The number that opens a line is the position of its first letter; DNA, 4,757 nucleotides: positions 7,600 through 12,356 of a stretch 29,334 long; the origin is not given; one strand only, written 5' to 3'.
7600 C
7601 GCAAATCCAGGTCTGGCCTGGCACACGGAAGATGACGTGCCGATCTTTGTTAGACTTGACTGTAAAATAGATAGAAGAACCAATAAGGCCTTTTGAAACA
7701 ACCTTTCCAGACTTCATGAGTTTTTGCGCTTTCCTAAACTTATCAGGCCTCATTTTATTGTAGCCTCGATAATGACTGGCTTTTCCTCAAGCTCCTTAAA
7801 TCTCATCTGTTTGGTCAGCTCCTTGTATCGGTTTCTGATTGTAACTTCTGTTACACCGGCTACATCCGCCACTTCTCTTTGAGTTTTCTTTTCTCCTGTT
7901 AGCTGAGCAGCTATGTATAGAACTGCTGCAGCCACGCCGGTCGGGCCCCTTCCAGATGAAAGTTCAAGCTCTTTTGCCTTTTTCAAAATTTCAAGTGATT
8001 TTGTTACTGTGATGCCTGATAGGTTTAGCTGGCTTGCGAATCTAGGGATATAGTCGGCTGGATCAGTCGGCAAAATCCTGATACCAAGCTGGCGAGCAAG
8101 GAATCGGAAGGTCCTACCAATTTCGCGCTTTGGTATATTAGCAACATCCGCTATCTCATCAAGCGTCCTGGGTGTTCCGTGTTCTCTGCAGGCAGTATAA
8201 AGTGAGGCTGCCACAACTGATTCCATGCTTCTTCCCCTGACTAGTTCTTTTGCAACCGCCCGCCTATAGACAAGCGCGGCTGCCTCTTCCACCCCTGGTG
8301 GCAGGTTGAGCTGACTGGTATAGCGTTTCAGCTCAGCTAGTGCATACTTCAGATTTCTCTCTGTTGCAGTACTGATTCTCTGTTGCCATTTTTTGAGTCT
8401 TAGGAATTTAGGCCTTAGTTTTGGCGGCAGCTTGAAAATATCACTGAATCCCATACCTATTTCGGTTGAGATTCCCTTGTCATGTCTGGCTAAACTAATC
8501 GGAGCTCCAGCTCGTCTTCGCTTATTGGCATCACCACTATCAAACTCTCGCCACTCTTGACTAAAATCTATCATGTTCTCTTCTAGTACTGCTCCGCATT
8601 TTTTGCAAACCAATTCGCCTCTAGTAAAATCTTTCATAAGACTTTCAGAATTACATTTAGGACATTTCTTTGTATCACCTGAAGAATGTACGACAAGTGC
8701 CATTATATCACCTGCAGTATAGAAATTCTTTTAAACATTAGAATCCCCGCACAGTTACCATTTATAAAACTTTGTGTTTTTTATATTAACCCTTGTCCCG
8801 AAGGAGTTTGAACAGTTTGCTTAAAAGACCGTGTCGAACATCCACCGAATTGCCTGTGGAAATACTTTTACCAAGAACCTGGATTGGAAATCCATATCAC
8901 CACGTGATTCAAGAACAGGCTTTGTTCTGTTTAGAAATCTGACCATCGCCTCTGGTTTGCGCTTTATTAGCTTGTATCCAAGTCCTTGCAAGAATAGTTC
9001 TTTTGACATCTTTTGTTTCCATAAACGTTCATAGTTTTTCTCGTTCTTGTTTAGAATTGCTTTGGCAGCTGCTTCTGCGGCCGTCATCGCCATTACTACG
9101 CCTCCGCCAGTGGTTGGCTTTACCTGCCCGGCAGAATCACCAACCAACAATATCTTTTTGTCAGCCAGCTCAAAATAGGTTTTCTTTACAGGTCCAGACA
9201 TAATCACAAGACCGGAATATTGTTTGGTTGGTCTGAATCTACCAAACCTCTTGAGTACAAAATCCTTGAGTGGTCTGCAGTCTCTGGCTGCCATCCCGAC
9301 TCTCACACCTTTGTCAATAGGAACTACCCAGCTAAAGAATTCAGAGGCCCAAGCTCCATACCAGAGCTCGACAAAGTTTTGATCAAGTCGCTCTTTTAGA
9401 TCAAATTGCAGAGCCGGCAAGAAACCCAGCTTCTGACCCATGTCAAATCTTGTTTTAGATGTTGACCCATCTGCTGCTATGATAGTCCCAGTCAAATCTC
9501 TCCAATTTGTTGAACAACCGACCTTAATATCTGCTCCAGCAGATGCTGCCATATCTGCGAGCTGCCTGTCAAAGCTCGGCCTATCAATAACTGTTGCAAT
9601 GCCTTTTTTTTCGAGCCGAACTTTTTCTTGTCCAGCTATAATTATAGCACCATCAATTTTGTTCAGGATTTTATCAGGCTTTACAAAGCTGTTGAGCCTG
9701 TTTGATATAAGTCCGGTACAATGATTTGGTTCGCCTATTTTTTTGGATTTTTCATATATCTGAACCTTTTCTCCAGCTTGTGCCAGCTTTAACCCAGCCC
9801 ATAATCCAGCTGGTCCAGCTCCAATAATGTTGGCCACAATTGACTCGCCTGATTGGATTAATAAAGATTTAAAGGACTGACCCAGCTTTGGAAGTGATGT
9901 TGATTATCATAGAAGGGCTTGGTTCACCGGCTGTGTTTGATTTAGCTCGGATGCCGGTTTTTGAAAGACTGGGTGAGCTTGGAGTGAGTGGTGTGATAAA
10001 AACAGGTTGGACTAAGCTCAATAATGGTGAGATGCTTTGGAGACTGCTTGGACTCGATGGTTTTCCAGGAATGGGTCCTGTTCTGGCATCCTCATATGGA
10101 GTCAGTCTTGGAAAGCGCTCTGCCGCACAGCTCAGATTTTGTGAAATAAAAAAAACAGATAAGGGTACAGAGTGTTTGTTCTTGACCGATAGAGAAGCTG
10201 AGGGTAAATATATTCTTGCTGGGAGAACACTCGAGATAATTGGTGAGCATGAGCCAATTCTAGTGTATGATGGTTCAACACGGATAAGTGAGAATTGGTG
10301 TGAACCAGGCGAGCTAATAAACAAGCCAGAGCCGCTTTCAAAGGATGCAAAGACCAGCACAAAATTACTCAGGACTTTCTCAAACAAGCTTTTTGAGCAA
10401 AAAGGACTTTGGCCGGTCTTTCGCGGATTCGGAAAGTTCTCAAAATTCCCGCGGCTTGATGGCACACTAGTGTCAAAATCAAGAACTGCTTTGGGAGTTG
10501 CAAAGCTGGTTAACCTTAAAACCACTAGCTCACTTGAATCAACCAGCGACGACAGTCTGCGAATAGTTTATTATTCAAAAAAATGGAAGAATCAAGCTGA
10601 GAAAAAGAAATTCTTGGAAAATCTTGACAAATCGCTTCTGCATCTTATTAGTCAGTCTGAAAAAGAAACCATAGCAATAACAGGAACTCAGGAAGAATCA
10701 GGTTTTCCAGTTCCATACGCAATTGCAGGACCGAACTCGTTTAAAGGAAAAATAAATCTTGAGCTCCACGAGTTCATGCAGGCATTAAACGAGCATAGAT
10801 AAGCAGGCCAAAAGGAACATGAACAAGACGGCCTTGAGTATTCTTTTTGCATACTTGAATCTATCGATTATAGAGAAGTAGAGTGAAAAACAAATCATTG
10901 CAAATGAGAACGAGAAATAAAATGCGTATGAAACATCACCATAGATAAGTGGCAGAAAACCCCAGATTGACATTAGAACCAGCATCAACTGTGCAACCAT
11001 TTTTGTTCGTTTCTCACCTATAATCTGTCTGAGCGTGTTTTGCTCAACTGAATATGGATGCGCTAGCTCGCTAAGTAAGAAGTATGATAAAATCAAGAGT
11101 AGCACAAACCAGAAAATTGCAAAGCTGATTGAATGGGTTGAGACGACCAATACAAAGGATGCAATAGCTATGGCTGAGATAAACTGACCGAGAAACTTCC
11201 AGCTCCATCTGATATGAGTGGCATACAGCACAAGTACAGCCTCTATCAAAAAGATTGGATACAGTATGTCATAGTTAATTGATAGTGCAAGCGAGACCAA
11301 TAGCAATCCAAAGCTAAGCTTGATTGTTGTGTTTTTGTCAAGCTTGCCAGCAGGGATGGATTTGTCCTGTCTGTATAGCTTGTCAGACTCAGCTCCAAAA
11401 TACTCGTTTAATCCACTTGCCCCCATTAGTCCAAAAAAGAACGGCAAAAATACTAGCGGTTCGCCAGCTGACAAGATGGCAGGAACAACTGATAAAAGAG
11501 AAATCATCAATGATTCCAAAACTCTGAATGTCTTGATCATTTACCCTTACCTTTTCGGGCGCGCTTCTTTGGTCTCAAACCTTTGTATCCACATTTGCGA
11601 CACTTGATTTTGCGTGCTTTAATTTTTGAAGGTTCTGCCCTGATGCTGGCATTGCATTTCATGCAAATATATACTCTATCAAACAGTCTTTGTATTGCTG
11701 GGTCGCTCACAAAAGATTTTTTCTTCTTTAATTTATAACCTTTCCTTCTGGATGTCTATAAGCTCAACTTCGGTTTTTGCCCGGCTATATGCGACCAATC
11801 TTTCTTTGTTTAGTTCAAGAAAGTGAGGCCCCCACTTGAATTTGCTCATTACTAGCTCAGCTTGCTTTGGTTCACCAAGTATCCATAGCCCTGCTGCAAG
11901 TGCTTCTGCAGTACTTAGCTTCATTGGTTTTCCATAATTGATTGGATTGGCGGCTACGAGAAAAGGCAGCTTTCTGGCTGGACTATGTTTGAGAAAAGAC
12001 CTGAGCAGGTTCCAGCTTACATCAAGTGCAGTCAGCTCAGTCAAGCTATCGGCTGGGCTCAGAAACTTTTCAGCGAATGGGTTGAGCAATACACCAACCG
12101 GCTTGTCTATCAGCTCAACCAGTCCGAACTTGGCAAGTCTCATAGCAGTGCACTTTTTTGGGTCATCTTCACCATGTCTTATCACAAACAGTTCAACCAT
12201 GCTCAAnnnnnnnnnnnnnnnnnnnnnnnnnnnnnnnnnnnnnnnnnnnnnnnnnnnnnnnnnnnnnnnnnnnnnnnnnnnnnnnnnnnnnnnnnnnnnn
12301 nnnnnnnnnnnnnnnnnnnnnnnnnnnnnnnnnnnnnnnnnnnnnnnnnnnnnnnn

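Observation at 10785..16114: Tight - strand cluster of a TIM-barrel protein, two tandem NTase-HEPN fusion paralogs, Tsr3, eL40 and a UbiA-like protein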

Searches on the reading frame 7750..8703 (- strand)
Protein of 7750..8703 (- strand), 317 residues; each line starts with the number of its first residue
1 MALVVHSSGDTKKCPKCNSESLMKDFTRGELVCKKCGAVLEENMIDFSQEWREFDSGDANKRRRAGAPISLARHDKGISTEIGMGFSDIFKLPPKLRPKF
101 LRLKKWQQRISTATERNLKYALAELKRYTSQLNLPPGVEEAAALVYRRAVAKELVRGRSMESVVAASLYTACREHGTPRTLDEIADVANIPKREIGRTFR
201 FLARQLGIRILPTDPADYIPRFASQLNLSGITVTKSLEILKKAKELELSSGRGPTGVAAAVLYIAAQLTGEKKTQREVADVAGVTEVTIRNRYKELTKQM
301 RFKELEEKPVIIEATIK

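Call 8: search_protein_families(library=pfam, proteins=[window:7750-8703:-], max_evalue=0.001)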
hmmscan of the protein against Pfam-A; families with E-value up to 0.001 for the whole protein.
window:7750-8703:- (317 aa): 4 families
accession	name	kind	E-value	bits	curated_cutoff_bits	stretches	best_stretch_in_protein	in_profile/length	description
PF00382.24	TFIIB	-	9.1e-48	160.7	23.6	2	213-298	6-91/92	Transcription factor TFIIB repeat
PF08271.17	Zn_Ribbon_TF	-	3.9e-16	58.8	29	1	13-54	2-43/43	TFIIB zinc-binding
PF04545.22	Sigma70_r4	-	3.4e-06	26.9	24.1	0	270-299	18-47/50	Sigma-70, region 4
PF08792.16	A2L_zn_ribbon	-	0.00017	21.6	22.9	1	11-39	3-30/33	A2L zinc ribbon domain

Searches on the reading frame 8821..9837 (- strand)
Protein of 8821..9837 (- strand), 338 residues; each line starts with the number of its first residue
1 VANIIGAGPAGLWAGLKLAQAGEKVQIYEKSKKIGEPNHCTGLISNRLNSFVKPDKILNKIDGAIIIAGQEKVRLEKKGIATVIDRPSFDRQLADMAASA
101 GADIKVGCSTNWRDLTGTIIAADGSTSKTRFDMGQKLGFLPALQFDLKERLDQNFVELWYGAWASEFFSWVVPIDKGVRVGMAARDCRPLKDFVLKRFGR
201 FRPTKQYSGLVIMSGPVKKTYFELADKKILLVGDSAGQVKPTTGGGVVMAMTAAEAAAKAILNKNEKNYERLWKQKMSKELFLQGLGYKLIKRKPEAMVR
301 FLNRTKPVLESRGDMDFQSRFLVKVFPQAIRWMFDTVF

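Call 8: search_protein_families(library=pfam, proteins=[window:8821-9837:-], max_evalue=0.001)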
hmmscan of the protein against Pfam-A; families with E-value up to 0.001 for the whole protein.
window:8821-9837:- (338 aa): 7 families
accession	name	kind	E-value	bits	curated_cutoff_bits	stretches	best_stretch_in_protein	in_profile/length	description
PF01494.25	FAD_binding_3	-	3.7e-07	30.1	22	0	4-32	6-34/349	FAD binding domain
PF05834.18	Lycopene_cycl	-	1.1e-06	28.5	23.4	1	226-289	255-320/380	Lycopene cyclase protein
PF03486.20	HI0933_like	-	1.5e-06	28.3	50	1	4-42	5-43/244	HI0933-like protein Rossmann domain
PF07992.20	Pyr_redox_2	-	3.1e-05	24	26.1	1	4-71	5-58/291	Pyridine nucleotide-disulphide oxidoreductase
PF13450.12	NAD_binding_8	-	3.5e-05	24.4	21.9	1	4-35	1-32/68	NAD(P)-binding Rossmann-like domain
PF00890.30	FAD_binding_2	-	0.00019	21.2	20.4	1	4-35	4-35/414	FAD binding domain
PF01266.30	DAO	-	0.00022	21.3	27.9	0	4-46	4-48/353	FAD dependent oxidoreductase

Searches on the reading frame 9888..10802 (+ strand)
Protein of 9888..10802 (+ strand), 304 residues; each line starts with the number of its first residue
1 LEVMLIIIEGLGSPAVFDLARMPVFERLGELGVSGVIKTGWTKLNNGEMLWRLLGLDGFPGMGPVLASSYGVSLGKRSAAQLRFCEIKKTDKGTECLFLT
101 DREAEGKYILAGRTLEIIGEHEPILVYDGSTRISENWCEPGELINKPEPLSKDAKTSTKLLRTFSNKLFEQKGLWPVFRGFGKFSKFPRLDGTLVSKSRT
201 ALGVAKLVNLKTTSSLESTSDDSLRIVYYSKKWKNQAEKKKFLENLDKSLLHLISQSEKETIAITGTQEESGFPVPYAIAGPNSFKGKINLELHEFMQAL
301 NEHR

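Call 8: search_protein_families(library=pfam, proteins=[window:9888-10802:+], max_evalue=0.001)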
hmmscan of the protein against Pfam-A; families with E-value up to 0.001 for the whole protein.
window:9888-10802:+ (304 aa): 0 families

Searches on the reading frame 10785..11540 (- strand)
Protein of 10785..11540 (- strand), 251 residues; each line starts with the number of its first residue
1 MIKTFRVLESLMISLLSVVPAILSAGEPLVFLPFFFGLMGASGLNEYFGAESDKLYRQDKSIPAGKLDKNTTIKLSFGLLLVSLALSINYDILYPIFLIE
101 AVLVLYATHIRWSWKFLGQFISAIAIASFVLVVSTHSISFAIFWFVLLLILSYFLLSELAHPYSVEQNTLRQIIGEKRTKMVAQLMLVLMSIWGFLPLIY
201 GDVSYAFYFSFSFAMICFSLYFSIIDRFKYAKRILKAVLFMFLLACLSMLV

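Call 3: search_protein_families(library=pfam, proteins=[window:10785-11540:-], max_evalue=0.1)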
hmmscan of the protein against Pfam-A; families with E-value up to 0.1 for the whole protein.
window:10785-11540:- (251 aa): 0 families

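Call 4: search_protein_families(library=ncbifam, proteins=[window:10785-11540:-], max_evalue=0.1)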
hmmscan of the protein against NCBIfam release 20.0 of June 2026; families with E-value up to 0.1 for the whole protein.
window:10785-11540:- (251 aa): 5 families
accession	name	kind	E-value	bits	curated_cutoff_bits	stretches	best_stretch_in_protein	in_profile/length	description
NF009522.0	PRK12883.1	equivalog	3.4e-10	39.9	353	1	28-250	40-271/279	geranylgeranylglycerol-phosphate geranylgeranyltransferase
NF009523.0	PRK12884.1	equivalog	5.3e-08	32.4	269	1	3-248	9-272/279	prenyltransferase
NF009521.0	PRK12882.1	equivalog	9e-08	31.7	296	1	39-246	53-273/280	geranylgeranylglycerol-phosphate geranylgeranyltransferase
NF035940.1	prenyl_rel_EboC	equivalog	0.00085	18.8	250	1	44-239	58-249/292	UbiA-like protein EboC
NF005742.0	PRK07566.1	equivalog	0.0016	17.6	313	1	44-108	85-146/315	chlorophyll synthase ChlG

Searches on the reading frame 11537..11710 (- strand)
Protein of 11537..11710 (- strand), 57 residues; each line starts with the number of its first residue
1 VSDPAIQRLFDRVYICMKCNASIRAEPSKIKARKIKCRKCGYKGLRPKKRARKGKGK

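Call 3: search_protein_families(library=pfam, proteins=[window:11537-11710:-], max_evalue=0.1)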
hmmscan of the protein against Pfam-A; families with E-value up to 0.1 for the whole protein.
window:11537-11710:- (57 aa): 10 families
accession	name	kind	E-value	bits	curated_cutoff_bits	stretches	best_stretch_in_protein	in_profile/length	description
PF03604.18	Zn_ribbon_RPAB4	-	0.0013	18.9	24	1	14-43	1-26/32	DNA directed RNA polymerase, 7 kDa subunit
PF15777.11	Anti-TRAP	-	0.011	16.1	32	1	15-48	12-44/59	Tryptophan RNA-binding attenuator protein inhibitory protein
PF01485.27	IBR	-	0.026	15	24.3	1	15-43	20-50/65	IBR domain, a half RING-finger domain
PF23733.2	GRXCR1-2_C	-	0.026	14.9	26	1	14-45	10-40/47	GRXCR1/2, C-terminal domain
PF13717.11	Zn_ribbon_4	-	0.029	14.7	30.3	1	16-42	5-33/36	zinc-ribbon domain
PF01363.27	FYVE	-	0.032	14.8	27.8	1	12-42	7-32/67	FYVE zinc finger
PF13240.11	Zn_Ribbon_1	-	0.041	14.1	25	0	36-43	1-8/23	zinc-ribbon domain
PF13248.11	Zn_ribbon_3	-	0.05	13.5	27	0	30-43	12-25/26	zinc-ribbon domain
PF12773.13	DZR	-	0.087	13.4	27.3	0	14-48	13-37/45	Double zinc ribbon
PF07282.18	Cas12f1-like_TNB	-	0.099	13.3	26.3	0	16-44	31-50/60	Cas12f1-like, TNB domain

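Call 4: search_protein_families(library=ncbifam, proteins=[window:11537-11710:-], max_evalue=0.1)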
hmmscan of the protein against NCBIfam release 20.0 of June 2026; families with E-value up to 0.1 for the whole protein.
window:11537-11710:- (57 aa): 6 families
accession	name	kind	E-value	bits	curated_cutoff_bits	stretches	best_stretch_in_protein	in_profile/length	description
NF003161.0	PRK04136.1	equivalog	5.8e-10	38.5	54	1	5-54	7-48/49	50S ribosomal protein L40e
TIGR03655.1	anti_R_Lar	subfamily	0.0047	17.2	39.6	0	14-32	27-47/55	Lar family restriction alleviation protein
NF011481.0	PRK14890.1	equivalog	0.0064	16.5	61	1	14-44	28-60/61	putative Zn-ribbon RNA-binding protein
NF003339.0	PRK04351.1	equivalog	0.047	13.3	113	1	11-43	110-141/149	SprT family protein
NF001607.0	PRK00398.1-4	equivalog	0.056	13.2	89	1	11-45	7-39/53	DNA-directed RNA polymerase subunit P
TIGR02098.1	MJ0042_CXXC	domain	0.081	12.6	20.9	0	16-41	5-32/38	MJ0042-type zinc finger domain-containing protein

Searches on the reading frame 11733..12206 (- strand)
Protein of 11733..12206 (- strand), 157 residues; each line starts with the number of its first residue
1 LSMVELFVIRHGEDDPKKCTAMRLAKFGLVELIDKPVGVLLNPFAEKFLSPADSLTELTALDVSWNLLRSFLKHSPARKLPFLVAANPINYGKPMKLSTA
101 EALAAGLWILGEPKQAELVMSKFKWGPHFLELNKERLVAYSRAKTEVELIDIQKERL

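Call 3: search_protein_families(library=pfam, proteins=[window:11733-12206:-], max_evalue=0.1)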
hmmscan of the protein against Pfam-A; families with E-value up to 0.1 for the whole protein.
window:11733-12206:- (157 aa): 2 families
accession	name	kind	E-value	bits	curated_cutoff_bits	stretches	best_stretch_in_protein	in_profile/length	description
PF04034.18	Ribo_biogen_C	-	4.4e-38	130.3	29.9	1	39-155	1-125/127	Ribosome biogenesis protein, C-terminal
PF04068.21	Fer4_RLI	-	2.5e-07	30.7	23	1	5-33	2-30/35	Possible Fer4-like domain in RNase L inhibitor, RLI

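Call 4: search_protein_families(library=ncbifam, proteins=[window:11733-12206:-], max_evalue=0.1)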
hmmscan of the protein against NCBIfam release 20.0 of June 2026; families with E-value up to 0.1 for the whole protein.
window:11733-12206:- (157 aa): 2 families
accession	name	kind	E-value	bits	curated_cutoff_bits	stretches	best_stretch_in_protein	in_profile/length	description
NF002621.0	PRK02287.1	equivalog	2e-53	180.7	152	1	3-155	1-165/171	DUF367 family protein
NF053630.1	TSR3Vulc0418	equivalog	2.1e-28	99.5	300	1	4-147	3-162/185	16S rRNA aminocarboxypropyltransferase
